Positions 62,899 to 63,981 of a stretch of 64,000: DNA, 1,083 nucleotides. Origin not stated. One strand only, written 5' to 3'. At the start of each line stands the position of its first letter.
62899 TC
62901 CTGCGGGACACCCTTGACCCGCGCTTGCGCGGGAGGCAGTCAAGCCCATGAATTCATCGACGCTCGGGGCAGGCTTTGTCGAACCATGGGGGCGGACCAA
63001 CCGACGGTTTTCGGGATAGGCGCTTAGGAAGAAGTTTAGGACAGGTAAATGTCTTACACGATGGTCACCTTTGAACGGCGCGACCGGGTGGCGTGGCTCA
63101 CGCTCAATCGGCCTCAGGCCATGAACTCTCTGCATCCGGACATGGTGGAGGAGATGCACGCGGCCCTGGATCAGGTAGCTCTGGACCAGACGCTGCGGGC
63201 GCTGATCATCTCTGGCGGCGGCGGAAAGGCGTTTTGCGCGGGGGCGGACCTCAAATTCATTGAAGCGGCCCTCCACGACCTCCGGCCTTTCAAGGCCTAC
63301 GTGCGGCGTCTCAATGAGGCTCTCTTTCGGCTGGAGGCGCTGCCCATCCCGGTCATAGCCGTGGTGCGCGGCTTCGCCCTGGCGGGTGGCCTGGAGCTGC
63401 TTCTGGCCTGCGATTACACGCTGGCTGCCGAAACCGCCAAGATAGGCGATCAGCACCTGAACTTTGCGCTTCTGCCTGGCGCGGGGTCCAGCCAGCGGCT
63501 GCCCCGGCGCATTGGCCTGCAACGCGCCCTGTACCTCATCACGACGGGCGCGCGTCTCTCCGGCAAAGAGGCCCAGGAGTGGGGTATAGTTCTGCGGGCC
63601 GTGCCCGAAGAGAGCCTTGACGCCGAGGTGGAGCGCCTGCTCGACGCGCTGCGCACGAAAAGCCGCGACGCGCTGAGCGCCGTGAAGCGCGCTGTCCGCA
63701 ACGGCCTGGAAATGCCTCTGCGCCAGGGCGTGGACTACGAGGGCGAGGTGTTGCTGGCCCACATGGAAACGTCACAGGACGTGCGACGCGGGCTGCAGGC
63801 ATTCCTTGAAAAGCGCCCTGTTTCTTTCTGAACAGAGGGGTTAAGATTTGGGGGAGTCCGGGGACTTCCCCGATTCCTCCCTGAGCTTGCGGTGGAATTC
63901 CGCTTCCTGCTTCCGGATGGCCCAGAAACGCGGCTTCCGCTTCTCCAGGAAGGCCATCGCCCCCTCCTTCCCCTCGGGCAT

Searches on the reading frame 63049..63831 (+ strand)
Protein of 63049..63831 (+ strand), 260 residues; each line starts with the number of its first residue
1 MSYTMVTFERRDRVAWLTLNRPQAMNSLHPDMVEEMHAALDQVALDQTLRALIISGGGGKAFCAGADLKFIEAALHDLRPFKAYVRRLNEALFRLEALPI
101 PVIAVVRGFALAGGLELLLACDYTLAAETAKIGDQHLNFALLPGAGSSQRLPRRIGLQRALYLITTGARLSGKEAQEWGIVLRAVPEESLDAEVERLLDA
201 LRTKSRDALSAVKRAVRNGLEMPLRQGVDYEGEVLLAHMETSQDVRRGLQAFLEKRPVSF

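Call 85: find_encoding_contigs(protein=window:63049-63831:+, flank=10000, max_places=4)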
Protein window:63049-63831:+ (260 aa): 1 contig read that carries it; 1 place shown.
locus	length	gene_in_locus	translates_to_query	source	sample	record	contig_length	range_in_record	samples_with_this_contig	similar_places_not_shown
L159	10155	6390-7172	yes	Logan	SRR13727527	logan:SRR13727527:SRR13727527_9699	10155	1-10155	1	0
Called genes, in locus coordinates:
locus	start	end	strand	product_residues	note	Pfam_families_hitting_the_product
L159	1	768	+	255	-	?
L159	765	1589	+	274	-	PF04909:Amidohydro_2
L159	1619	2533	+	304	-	PF00378:ECH_1, PF16113:ECH_2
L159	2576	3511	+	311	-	PF00378:ECH_1, PF16113:ECH_2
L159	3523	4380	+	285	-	PF00378:ECH_1, PF16113:ECH_2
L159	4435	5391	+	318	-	PF19300:BPD_transp_1_N, PF00528:BPD_transp_1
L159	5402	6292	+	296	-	PF00528:BPD_transp_1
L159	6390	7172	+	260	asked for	PF00378:ECH_1, PF16113:ECH_2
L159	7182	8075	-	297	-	PF00378:ECH_1, PF16113:ECH_2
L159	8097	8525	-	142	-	-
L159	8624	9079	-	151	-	PF01575:MaoC_dehydratas (weak), PF13452:FAS1_DH_region (weak)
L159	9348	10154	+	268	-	PF00106:adh_short, PF08659:KR, PF13561:adh_short_C2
